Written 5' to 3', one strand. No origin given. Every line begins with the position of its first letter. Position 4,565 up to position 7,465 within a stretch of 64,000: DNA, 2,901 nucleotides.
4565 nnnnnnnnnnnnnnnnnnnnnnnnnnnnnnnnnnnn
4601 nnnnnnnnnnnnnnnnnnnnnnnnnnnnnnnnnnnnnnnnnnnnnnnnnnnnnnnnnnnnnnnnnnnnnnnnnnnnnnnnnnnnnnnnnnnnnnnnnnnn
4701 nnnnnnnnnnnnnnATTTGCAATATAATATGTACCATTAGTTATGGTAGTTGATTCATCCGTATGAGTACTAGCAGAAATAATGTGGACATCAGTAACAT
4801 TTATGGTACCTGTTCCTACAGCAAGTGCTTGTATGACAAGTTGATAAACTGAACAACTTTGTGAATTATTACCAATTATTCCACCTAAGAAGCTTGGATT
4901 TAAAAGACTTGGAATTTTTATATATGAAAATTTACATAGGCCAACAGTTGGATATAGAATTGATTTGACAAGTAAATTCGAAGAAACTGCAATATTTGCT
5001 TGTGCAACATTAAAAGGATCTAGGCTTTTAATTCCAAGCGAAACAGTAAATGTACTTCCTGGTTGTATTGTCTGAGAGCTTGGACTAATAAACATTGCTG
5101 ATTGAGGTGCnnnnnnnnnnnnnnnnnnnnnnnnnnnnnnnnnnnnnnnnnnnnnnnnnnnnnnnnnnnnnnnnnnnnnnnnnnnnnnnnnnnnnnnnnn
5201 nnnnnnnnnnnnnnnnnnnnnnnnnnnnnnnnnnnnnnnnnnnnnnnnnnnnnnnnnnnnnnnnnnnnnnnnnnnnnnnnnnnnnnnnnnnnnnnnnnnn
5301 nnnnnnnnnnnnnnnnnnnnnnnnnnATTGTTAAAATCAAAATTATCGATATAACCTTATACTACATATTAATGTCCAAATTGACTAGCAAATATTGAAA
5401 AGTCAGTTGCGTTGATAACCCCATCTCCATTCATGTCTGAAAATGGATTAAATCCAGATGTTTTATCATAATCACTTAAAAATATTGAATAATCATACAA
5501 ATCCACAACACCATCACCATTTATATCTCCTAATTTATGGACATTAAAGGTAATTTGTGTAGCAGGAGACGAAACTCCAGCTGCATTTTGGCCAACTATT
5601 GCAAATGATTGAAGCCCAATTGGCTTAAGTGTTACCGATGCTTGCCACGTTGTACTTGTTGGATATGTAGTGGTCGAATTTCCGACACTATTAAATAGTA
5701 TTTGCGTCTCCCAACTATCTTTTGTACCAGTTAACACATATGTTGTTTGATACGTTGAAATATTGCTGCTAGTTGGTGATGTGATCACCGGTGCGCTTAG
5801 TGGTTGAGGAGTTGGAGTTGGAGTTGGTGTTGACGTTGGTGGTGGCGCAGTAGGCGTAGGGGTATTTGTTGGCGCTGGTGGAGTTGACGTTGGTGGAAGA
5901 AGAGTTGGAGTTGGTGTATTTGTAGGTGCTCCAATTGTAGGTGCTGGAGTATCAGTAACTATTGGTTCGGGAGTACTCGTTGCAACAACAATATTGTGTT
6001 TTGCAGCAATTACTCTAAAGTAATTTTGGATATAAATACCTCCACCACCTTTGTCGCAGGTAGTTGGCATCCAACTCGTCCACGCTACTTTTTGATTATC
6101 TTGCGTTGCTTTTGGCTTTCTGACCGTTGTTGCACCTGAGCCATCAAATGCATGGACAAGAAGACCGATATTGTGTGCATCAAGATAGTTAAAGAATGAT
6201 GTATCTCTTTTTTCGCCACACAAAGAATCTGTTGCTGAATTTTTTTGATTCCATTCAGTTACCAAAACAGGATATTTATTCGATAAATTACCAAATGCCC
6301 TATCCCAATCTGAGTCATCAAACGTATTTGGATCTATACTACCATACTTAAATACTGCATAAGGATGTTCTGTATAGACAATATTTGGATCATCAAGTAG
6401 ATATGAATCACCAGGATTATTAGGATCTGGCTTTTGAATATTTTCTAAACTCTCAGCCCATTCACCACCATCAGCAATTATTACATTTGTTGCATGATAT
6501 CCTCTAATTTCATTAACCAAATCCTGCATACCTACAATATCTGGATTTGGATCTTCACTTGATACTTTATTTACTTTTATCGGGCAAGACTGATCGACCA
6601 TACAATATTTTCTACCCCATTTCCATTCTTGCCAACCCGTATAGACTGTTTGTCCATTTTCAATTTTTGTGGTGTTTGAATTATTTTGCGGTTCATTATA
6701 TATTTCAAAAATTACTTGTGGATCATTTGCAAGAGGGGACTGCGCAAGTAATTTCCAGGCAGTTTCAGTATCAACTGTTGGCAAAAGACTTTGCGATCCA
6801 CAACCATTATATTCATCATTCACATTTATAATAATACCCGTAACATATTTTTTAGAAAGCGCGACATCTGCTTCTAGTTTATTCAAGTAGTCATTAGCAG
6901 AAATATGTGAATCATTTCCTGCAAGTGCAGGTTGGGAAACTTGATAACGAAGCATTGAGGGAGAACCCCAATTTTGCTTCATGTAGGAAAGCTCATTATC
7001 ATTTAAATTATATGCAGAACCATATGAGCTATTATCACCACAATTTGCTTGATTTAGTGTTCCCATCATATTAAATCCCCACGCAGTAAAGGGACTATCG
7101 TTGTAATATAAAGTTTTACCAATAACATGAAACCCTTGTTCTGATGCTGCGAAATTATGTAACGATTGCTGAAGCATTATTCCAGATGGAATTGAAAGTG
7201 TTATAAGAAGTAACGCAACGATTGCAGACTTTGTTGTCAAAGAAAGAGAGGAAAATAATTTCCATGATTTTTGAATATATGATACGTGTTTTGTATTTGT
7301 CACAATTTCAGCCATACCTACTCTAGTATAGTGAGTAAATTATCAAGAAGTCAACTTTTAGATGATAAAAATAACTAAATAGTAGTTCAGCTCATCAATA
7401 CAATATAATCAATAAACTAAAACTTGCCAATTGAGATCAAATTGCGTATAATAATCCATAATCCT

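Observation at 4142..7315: Minimal cellulosome-like pair: membrane-anchored cohesin-like + CBM4_9 protein adjacent to a GH5 enzyme carrying a type-I dockerin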

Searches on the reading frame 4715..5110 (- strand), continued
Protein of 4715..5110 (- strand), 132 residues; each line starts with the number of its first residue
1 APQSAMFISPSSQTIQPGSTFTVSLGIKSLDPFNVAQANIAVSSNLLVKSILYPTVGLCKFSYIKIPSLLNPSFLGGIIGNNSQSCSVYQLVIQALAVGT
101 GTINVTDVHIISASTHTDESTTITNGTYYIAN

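Call 70: search_protein_families(library=pfam, proteins=[P0152, P0151, P0139, P0067, L003:6848-7777:+, window:4715-5110:-], max_evalue=10)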
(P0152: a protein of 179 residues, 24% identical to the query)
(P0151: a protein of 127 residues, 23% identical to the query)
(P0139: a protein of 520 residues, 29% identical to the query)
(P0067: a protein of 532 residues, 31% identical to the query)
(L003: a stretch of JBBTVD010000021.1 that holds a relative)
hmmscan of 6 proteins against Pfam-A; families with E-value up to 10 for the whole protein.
P0152 (179 aa): 2 families
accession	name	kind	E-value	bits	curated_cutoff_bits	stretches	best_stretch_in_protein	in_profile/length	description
PF00963.24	Cohesin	-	1.8e-11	44.8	24.1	1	37-151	10-130/139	Cohesin domain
PF06484.17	Ten_N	-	3.8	7.5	27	0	131-174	304-347/367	Teneurin Intracellular Region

P0151 (127 aa): 0 families

P0139 (520 aa): 6 families
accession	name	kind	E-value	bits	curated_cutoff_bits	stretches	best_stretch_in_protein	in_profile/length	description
PF00404.24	Dockerin_1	-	2.4e-06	28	22.9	1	467-515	2-53/57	Dockerin type I domain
PF13584.12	BatD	-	0.01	16.9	24.1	2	213-311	6-78/92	BatD DUF11 like domain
PF19077.6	Big_13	-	0.12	13.3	27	1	412-461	43-98/102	Bacterial Ig-like domain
PF21310.3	OCRL-like_ASH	-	0.15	12.6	27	1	200-239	43-82/109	Inositol polyphosphate 5-phosphatase OCRL-like, ASH domain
PF22076.2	Cep192_D6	-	0.29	11.8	35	1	60-92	45-67/101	Cep192 domain 6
PF17936.7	Big_6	-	3.4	8.4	27.6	1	431-461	50-81/83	Bacterial Ig domain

P0067 (532 aa): 2 families
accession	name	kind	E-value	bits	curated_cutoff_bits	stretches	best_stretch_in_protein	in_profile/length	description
PF00404.24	Dockerin_1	-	2.9e-05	24.6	22.9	1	479-526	2-52/57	Dockerin type I domain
PF13833.12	EF-hand_8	-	0.14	12.4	28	1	511-528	35-52/54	EF-hand domain pair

L003:6848-7777:+ (309 aa): 16 families
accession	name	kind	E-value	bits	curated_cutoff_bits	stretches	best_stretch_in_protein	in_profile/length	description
PF13620.12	CarboxypepD_reg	-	4.9e-07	30.4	32.3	1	181-244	6-72/82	Carboxypeptidase regulatory-like domain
PF17210.9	SdrD_B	-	2.4e-05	25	29.7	1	184-232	20-68/112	SdrD B-like domain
PF17802.7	SpaA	-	0.00013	22.5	23.1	1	179-226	6-56/91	Prealbumin-like fold domain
PF24025.1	Ig_DR_A0283-like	-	0.0011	19.7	27.1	1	172-228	5-62/102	DR_A0283-like, Ig-like domain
PF10670.15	DUF4198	-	0.003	18.2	34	1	177-224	149-201/209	Domain of unknown function (DUF4198)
PF23623.1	GBD_IRG7_N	-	0.0081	16.8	27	1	174-242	23-91/95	IRG7 N-terminal galactose binding domain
PF11974.14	bMG3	-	0.018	15.4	34.9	1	167-221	8-61/103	Bacterial alpha-2-macroglobulin MG3 domain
PF20598.4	DUF6795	-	0.027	15.2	27.4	1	177-220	1-47/103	Domain of unknown function (DUF6795)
PF17789.7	MG4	-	0.078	13.6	24.7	1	175-217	16-59/95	Macroglobulin domain MG4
PF19092.6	DUF5780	-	0.09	13.4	28.2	1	135-204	37-92/109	Family of unknown function (DUF5780)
PF09430.16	EMC7_beta-sandw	-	0.091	13.4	26.6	1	188-243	7-60/122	ER membrane protein complex subunit 7, beta-sandwich domain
PF18962.6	Por_Secre_tail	-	0.15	12.8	27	1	187-235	23-69/75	Secretion system C-terminal sorting domain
PF22263.1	DUF6951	-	0.18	12.7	27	1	168-212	17-61/101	Family of unknown function (DUF6951)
PF07495.19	Y_Y_Y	-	0.18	12.1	26.6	1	197-234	12-50/65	Y_Y_Y domain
PF23608.1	Ig_ILCR1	-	0.22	12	27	1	193-233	47-88/114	ILCR1 Ig-like domain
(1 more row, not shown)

window:4715-5110:- (132 aa): 0 families

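Call 77: search_protein_families(library=pfam, proteins=[L003:7799-10360:+, L003:2325-5342:+, L003:5419-6828:+, L009:2825-3928:+], max_evalue=0.001)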
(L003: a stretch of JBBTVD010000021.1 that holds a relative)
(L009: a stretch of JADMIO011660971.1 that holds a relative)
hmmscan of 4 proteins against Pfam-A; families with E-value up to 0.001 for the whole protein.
L003:7799-10360:+ (853 aa): 6 families
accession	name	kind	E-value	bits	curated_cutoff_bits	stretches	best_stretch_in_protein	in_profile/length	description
PF00535.33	Glycos_transf_2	-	9e-24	84.7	23.3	1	4-122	1-120/168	Glycosyl transferase family 2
PF13641.12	Glyco_tranf_2_3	-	4.5e-13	50.2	27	1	3-210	3-222/230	Glycosyltransferase like family 2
PF10111.15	Glyco_tranf_2_2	-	7.5e-08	32.6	27.3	0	144-207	159-226/276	Glycosyltransferase like family 2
PF13231.12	PMT_2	-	7.6e-07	29.9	26.1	1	421-550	24-152/160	Dolichyl-phosphate-mannose-protein mannosyltransferase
PF13506.12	Glyco_transf_21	-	2.9e-06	27.3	21.7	1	76-216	25-173/174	Glycosyl transferase family 21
PF13632.12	Glyco_trans_2_3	-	0.00026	21.3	27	1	89-262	6-190/198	Glycosyl transferase family group 2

L003:2325-5342:+ (1005 aa): 6 families
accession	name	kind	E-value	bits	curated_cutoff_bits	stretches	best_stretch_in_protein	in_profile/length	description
PF02450.21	LCAT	-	1.1e-15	58.3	21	1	295-425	71-203/392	Lecithin:cholesterol acyltransferase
PF07819.20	PGAP1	-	3.7e-08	33.9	24.3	1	339-386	87-135/233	PGAP1-like alpha/beta domain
PF02089.21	Palm_thioest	-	1.3e-07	32.1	26.8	1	328-399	53-120/254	Palmitoyl protein thioesterase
PF00404.24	Dockerin_1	-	1.6e-05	25.5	22.9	1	952-1002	1-54/57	Dockerin type I domain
PF00561.26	Abhydrolase_1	-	0.00027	21.1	25.8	1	327-380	53-107/245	alpha/beta hydrolase fold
PF05057.20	DUF676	-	0.00051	20.1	20.3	0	329-388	62-133/217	Putative serine esterase (DUF676)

L003:5419-6828:+ (469 aa): 1 family
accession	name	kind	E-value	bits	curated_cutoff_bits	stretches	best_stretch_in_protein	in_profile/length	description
PF00404.24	Dockerin_1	-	1.5e-05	25.6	22.9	1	417-467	1-54/57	Dockerin type I domain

L009:2825-3928:+ (368 aa): 1 family
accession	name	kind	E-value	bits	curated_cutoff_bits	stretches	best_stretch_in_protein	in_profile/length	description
PF00404.24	Dockerin_1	-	9.6e-08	32.6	22.9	1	305-362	2-56/57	Dockerin type I domain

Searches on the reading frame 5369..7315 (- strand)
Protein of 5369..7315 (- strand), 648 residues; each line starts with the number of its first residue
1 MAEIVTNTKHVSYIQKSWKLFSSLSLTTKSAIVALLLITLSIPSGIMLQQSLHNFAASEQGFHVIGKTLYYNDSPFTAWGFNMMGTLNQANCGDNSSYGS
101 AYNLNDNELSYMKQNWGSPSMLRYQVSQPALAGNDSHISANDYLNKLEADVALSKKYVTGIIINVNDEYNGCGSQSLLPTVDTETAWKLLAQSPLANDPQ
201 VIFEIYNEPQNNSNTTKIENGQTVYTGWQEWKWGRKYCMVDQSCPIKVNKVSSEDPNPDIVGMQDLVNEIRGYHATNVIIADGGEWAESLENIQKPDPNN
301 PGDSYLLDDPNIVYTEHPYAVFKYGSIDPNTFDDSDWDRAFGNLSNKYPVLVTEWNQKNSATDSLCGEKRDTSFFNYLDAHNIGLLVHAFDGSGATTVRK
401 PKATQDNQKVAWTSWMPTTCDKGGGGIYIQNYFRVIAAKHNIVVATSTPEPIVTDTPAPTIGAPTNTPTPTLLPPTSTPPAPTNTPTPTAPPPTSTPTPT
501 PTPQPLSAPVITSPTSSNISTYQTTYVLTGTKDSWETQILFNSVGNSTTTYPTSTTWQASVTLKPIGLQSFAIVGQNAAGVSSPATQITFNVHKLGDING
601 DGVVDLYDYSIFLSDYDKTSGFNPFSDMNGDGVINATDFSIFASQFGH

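Call 3: search_protein_families(library=pfam, proteins=[window:5369-7315:-], max_evalue=1)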
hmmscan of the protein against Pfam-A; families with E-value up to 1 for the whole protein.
window:5369-7315:- (648 aa): 5 families
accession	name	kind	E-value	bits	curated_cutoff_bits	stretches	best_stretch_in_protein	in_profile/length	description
PF00150.24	Cellulase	-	2.8e-20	73.4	23.5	1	97-387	16-265/272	Cellulase (glycosyl hydrolase family 5)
PF00404.24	Dockerin_1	-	1.3e-07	32.2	22.9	1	595-641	1-51/57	Dockerin type I domain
PF00036.39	EF-hand_1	-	0.075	13.1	25.4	0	627-640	10-23/29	EF hand domain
PF13202.12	EF-hand_5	-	0.1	12.6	25.9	0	627-640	9-22/25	EF hand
PF13833.12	EF-hand_8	-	0.13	12.5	28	0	626-640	34-48/54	EF-hand domain pair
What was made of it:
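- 6155..7027 (-): GH5 catalytic domain (Pfam aa 97-387). Acid/base Glu208 lies in IYNEPQ (6692-6694), His317-x-Tyr319 is present, and nucleophile Glu354 lies in LVTEWN (6254-6256). Call 3 (PF00150, 2.8e-20).
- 5372..5533 (-): Dockerin (aa 595-648). Two Ca-binding loops (D597-D608 and D627-D638) are each followed by a helix. Call 3 (PF00404, 32.2 bits against a cut-off of 22.9).
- On Dockerin (Pfam PF00404): 32.2 bits against a cut-off of 22.9 (call 3).
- On Glycoside hydrolase family 5: PF00150 at 73.4 bits against a cut-off of 23.5 (call 3).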

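Call 4: search_protein_families(library=ncbifam, proteins=[window:5369-7315:-], max_evalue=1)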
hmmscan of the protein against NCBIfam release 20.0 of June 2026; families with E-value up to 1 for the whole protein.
window:5369-7315:- (648 aa): 2 families
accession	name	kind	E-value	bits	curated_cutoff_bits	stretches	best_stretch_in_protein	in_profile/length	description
NF041540.1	dockerin_GC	domain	0.00015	22.1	29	1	597-646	4-63/67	GC-type dockerin domain-anchored protein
TIGR01626.1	ytfJ_HI0045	hypoth_equivalog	0.11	12.2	151.1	1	102-174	40-111/184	YtfJ family protein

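Call 14: find_encoding_contigs(protein=window:5369-7315:-, flank=10000, max_places=6)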
Protein window:5369-7315:- (648 aa): 3 contigs read that carry it; 1 place shown.
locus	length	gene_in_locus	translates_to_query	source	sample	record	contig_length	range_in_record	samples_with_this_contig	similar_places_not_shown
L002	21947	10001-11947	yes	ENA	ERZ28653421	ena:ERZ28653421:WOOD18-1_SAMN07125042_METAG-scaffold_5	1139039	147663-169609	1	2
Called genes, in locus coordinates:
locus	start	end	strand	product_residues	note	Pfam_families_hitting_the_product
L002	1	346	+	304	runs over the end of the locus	PF00535:Glycos_transf_2, PF13641:Glyco_tranf_2_3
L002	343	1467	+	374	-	PF13439:Glyco_transf_4, PF20706:GT4-conflict, PF00534:Glycos_transf_1, PF00982:Glyco_transf_20 (faint), PF13692:Glyco_trans_1_4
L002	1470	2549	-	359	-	PF00534:Glycos_transf_1, PF13692:Glyco_trans_1_4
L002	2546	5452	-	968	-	PF00535:Glycos_transf_2, PF09971:DUF2206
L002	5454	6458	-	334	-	PF00535:Glycos_transf_2, PF10111:Glyco_tranf_2_2, PF13641:Glyco_tranf_2_3, PF13632:Glyco_trans_2_3 (weak)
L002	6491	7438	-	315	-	PF00535:Glycos_transf_2, PF10111:Glyco_tranf_2_2, PF13641:Glyco_tranf_2_3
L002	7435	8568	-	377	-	PF13439:Glyco_transf_4, PF20706:GT4-conflict, PF00534:Glycos_transf_1, PF13692:Glyco_trans_1_4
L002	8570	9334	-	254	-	PF00535:Glycos_transf_2, PF13641:Glyco_tranf_2_3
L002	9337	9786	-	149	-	PF07760:DUF1616, PF02018:CBM_4_9 (weak)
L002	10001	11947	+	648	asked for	PF00150:Cellulase, PF00404:Dockerin_1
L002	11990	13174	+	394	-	PF02018:CBM_4_9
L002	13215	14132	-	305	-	PF00535:Glycos_transf_2, PF13641:Glyco_tranf_2_3, PF13632:Glyco_trans_2_3 (weak)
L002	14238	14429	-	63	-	-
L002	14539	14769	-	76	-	-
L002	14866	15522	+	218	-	PF23477:zf_Tbcl_2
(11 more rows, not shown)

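Call 16: search_solved_structures(query=window:5369-7315:-, max_evalue=1, show_alignments=1)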
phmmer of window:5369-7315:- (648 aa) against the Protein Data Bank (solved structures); distinct sequences matched with E-value up to 1: 20.
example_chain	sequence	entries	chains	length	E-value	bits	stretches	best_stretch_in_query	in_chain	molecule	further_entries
2y3n_B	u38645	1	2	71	7.5e-07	31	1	594-647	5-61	CELLULOSOMAL FAMILY-48 PROCESSIVE GLYCOSIDE HYDROLASE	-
4hty_A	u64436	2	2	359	0.019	16.5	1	307-362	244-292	Cellulase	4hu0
9gvb_B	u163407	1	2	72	0.042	15.3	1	594-621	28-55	Group 2 dockerin from R. flavefaciens FD-1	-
5lxv_B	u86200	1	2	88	0.048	15.1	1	595-644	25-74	Carbohydrate-binding protein WP_009985128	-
8x3a_A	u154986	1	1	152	0.085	14.3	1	594-642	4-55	Serine protease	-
8x39_A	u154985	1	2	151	0.086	14.3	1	594-642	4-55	Serine protease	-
4dh2_B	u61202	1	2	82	0.17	13.3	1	591-640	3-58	Dockerin type 1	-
6kg9_A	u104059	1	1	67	0.19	13.1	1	595-640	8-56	And cellulose-binding endoglucanase family 9 CelL ortholog dockerin domain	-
4zcu_A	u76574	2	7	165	0.2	13.1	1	592-639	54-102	Calcium-binding mitochondrial carrier protein SCaMC-1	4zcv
6kge_D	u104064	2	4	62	0.22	13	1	595-640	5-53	And cellulose-binding endoglucanase family 9 CelL ortholog dockerin domain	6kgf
6kgc_B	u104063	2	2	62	0.22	12.9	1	595-640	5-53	And cellulose-binding endoglucanase family 9 CelL ortholog dockerin domain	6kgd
1daq_A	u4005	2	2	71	0.23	12.9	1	595-642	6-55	ENDOGLUCANASE SS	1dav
8bn7_CCC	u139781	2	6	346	0.24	12.8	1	307-356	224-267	Cellulase, putative, cel5C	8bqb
2mte_A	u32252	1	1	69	0.24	12.8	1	595-642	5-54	Cellulose 1,4-beta-cellobiosidase (reducing end) CelS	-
4n5x_A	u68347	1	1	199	0.27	12.6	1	591-639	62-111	Calcium-binding mitochondrial carrier protein SCaMC-1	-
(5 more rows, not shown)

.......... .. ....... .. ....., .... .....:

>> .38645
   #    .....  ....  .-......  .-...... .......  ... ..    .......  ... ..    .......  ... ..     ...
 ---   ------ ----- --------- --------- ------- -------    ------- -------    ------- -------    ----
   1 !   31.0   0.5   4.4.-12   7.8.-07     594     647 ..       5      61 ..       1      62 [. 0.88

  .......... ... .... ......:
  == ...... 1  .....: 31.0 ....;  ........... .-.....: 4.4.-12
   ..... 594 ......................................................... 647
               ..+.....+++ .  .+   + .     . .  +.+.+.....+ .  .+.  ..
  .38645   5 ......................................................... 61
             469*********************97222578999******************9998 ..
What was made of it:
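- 5372..5533 (-): Call 16 (2y3n_B dockerin, E 7.5e-7).
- On Dockerin (Pfam PF00404): The best PDB match is the 2y3n_B dockerin at E 7.5e-7 (call 16).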

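Call 45: find_homologous_proteins(query=window:5369-7315:-, max_evalue=0.00001)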
Query window:5369-7315:- (648 aa): 5 proteins with E <= 0.00001 among 8000 candidates.
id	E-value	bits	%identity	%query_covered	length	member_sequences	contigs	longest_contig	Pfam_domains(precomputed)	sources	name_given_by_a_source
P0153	0.0e+0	1494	100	100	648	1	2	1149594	PF00150.25,PF00404.25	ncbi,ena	-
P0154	2.7e-25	107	29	65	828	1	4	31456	PF00150.25,PF07691.18,PF10528.15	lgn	-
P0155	1.3e-7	48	26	23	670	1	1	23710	PF00404.25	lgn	-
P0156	2.3e-6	44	-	-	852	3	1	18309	PF22148.2,PF17210.10,PF00041.28,PF00082.28,PF16656.12,PF11721.15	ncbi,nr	ncbi:MAG: S8 family serine peptidase [Caldilineales bacterium]|nr:S8 family serine peptidase [Caldil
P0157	4.9e-6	43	24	55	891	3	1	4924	PF00150.25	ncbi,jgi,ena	-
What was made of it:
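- The GH5 is an orphan (best non-self relative 29% identical, call 45) and its substrate is unknown.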

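Call 46: list_cluster_members(proteins=[window:5369-7315:-, window:4142-5326:-])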
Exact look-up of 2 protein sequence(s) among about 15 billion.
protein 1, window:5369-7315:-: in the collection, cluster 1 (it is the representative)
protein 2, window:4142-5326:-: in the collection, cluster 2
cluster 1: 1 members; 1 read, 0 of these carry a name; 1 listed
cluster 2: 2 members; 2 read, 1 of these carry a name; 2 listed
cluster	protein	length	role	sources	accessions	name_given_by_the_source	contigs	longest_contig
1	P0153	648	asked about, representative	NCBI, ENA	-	-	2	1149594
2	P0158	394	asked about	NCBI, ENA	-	-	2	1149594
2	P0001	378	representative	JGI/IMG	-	hypothetical protein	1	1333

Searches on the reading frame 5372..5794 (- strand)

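Call 70: search_protein_families(library=pfam, proteins=[window:5372-5794:-], max_evalue=10)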
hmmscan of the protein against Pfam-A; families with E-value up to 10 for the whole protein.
seq(141 aa): 8 families
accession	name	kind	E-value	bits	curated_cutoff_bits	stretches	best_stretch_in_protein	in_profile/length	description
PF00404.24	Dockerin_1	-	4.9e-08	33.5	22.9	1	88-134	1-51/57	Dockerin type I domain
PF13202.12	EF-hand_5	-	0.0017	18.2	25.9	2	120-133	9-22/25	EF hand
PF00036.39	EF-hand_1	-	0.0022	17.9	25.4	2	120-133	10-23/29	EF hand domain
PF13833.12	EF-hand_8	-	0.0036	17.5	28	2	119-133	34-48/54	EF-hand domain pair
PF13499.12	EF-hand_7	-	0.12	13.2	30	0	88-105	49-65/67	EF-hand domain pair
PF13405.12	EF-hand_6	-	0.14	12.4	25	1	120-135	10-25/30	EF-hand domain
PF13517.12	FG-GAP_3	-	0.27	12.3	26.9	1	75-100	36-60/61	FG-GAP-like repeat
PF01839.29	FG-GAP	-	2.2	8.7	22.1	1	89-99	8-18/37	FG-GAP repeat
